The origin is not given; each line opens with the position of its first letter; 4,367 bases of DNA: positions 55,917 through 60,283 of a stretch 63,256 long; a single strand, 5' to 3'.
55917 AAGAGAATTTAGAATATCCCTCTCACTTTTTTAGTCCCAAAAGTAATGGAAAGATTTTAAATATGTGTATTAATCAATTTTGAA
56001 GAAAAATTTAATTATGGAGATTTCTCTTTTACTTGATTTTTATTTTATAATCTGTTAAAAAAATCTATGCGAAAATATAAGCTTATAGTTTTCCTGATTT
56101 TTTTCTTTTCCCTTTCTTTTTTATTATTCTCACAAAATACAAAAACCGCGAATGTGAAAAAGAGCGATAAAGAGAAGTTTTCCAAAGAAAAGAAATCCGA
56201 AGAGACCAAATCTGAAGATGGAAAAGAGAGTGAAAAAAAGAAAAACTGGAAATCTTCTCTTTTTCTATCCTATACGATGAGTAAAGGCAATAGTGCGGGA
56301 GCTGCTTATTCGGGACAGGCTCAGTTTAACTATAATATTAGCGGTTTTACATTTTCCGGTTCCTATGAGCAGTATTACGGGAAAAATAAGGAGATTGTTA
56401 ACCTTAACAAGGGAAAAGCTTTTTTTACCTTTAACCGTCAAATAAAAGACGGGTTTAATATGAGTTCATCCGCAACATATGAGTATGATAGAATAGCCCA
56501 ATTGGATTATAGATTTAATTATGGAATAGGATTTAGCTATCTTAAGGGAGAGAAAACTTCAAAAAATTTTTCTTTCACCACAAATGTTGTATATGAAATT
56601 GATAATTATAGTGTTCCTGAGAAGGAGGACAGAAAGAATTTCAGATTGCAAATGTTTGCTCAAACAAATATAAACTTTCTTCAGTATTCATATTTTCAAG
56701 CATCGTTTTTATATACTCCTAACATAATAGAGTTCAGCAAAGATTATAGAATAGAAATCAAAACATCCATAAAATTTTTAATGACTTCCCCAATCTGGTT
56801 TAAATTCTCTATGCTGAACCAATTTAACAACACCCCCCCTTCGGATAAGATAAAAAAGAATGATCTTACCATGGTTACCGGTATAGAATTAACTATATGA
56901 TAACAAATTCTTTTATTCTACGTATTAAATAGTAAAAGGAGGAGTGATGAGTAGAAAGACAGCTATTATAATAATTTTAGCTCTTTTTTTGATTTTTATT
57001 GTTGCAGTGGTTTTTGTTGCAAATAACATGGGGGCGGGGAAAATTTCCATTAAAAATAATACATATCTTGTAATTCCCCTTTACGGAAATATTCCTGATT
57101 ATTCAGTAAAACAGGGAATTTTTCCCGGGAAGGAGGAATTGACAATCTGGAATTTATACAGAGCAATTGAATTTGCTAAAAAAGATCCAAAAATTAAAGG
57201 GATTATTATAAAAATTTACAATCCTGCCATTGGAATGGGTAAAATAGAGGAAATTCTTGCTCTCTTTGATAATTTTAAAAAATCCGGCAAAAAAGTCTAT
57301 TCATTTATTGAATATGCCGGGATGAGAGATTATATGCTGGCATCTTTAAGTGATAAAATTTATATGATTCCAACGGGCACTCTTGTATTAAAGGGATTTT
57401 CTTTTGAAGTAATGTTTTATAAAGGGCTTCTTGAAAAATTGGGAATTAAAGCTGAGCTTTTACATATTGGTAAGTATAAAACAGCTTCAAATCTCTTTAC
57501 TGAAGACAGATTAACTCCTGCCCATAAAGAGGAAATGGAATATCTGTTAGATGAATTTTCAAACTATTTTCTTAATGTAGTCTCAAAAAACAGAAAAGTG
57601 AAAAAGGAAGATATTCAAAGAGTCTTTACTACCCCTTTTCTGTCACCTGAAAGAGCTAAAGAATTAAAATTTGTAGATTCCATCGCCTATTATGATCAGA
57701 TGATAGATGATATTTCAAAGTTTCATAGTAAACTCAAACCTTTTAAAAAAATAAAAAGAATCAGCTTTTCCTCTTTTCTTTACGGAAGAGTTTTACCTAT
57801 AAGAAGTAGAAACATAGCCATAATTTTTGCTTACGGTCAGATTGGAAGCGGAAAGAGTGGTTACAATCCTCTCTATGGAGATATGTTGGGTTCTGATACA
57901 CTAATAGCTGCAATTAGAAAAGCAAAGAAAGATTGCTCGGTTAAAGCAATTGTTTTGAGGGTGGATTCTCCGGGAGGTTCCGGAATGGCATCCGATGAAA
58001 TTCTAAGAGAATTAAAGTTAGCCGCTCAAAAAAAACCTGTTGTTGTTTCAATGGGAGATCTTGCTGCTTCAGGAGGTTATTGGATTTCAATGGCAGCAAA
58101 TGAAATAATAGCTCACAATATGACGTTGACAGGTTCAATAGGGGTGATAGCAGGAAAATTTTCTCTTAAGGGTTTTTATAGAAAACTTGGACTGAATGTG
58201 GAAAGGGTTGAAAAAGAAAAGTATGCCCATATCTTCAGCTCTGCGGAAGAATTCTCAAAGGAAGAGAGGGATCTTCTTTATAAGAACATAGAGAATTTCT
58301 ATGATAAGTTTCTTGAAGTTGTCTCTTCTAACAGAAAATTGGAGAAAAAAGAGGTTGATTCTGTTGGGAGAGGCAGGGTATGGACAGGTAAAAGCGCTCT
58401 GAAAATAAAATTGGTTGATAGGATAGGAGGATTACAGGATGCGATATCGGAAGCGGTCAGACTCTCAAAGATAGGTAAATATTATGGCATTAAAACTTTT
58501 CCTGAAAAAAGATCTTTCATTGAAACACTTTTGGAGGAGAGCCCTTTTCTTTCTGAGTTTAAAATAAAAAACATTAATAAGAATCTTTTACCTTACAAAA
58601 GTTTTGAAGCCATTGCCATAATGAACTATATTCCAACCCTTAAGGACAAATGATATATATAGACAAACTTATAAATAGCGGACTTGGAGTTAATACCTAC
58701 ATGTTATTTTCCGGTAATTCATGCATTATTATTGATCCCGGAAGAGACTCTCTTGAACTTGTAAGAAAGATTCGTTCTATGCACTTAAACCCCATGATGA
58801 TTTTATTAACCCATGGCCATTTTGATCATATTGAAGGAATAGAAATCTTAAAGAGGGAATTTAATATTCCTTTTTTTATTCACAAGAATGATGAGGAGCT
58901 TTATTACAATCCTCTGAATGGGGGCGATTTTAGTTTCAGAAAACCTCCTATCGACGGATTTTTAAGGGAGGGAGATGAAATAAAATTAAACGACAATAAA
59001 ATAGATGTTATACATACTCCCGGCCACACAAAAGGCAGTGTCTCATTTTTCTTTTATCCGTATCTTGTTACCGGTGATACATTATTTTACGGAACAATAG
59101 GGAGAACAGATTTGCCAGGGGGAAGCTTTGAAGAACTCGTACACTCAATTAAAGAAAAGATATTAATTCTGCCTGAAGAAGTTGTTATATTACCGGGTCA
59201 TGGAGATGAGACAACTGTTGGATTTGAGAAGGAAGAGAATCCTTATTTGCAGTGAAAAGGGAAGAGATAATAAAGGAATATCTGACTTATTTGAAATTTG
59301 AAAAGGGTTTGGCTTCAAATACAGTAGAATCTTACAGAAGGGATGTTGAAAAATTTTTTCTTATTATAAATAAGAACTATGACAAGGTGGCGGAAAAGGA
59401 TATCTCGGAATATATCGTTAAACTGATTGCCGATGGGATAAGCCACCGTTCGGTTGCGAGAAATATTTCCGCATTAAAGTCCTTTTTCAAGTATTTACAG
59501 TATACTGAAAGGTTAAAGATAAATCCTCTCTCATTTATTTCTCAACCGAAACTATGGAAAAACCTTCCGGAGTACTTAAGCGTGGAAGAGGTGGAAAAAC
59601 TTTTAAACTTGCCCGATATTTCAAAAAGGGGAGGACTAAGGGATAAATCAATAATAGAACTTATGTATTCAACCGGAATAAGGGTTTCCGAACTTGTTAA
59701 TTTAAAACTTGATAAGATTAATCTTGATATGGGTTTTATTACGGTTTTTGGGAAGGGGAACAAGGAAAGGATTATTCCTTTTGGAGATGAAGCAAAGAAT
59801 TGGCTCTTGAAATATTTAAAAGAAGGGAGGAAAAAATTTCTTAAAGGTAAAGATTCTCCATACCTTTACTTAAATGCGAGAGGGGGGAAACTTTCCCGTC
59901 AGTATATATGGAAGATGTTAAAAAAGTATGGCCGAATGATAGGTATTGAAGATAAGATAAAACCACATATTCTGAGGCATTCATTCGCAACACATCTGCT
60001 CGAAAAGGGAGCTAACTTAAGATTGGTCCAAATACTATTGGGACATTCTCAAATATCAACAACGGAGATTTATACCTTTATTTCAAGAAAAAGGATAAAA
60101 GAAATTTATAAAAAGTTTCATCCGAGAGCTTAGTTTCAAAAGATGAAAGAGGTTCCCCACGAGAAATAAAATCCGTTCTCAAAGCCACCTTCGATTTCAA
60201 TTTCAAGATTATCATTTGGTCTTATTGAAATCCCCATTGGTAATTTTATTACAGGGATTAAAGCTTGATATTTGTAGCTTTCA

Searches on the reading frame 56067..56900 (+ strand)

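Call 18: search_protein_families(library=pfam, proteins=[window:56067-56900:+], max_evalue=0.00001)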
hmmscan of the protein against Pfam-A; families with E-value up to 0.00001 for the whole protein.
window:56067-56900:+ (277 aa): 1 family
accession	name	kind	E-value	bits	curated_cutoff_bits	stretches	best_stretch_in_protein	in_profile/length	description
PF04338.18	DUF481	-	9.5e-17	62.2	21.1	1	67-272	3-205/210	Protein of unknown function, DUF481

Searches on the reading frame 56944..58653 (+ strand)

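Call 18: search_protein_families(library=pfam, proteins=[window:56944-58653:+], max_evalue=0.00001)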
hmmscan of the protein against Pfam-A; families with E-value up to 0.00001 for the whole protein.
window:56944-58653:+ (569 aa): 3 families
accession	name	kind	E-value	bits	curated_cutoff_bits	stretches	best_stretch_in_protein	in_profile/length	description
PF01343.23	Peptidase_S49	-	7.2e-77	257.1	24.9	2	360-509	3-152/154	Peptidase family S49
PF25145.1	NfeD1b_N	-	1.1e-07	32.1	40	0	323-404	22-100/189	NfeD1b, N-terminal domain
PF01972.22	SDH_protease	-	1.1e-06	28.3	31.3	1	316-399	77-155/286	ClpP-like SDH-type serine proteinase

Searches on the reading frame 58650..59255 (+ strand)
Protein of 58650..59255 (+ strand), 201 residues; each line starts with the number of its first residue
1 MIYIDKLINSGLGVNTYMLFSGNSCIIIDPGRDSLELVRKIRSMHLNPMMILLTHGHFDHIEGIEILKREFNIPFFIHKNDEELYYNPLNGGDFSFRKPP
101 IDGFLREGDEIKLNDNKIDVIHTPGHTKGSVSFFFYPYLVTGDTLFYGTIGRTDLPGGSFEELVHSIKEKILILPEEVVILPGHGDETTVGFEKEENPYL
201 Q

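Call 18: search_protein_families(library=pfam, proteins=[window:58650-59255:+], max_evalue=0.00001)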
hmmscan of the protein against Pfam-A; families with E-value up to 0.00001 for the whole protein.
window:58650-59255:+ (201 aa): 1 family
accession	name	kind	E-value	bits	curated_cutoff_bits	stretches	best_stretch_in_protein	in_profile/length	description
PF00753.33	Lactamase_B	-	4.8e-27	95.6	22.7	1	12-184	4-196/196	Metallo-beta-lactamase superfamily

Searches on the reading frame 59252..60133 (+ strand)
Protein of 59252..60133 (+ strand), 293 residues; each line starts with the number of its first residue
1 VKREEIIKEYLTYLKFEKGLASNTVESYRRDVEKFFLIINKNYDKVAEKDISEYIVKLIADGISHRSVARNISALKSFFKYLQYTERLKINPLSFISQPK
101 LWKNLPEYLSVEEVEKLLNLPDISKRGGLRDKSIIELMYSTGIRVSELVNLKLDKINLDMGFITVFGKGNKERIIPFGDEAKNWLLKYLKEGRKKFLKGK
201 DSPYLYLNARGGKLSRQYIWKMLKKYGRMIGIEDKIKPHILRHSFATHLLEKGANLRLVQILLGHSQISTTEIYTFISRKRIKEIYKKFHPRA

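Call 18: search_protein_families(library=pfam, proteins=[window:59252-60133:+], max_evalue=0.00001)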
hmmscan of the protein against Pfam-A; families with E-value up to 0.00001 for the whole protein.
window:59252-60133:+ (293 aa): 3 families
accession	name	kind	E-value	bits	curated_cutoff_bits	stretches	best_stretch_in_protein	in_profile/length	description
PF00589.27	Phage_integrase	-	1.6e-47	161.9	27.1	1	108-276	2-167/172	Phage integrase family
PF02899.23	Phage_int_SAM_1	-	8.3e-18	64.9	22.3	1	7-82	1-79/83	Phage integrase, N-terminal SAM-like domain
PF13495.12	Phage_int_SAM_4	-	2.1e-08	34.9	27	1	10-85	5-81/85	Phage integrase, N-terminal SAM-like domain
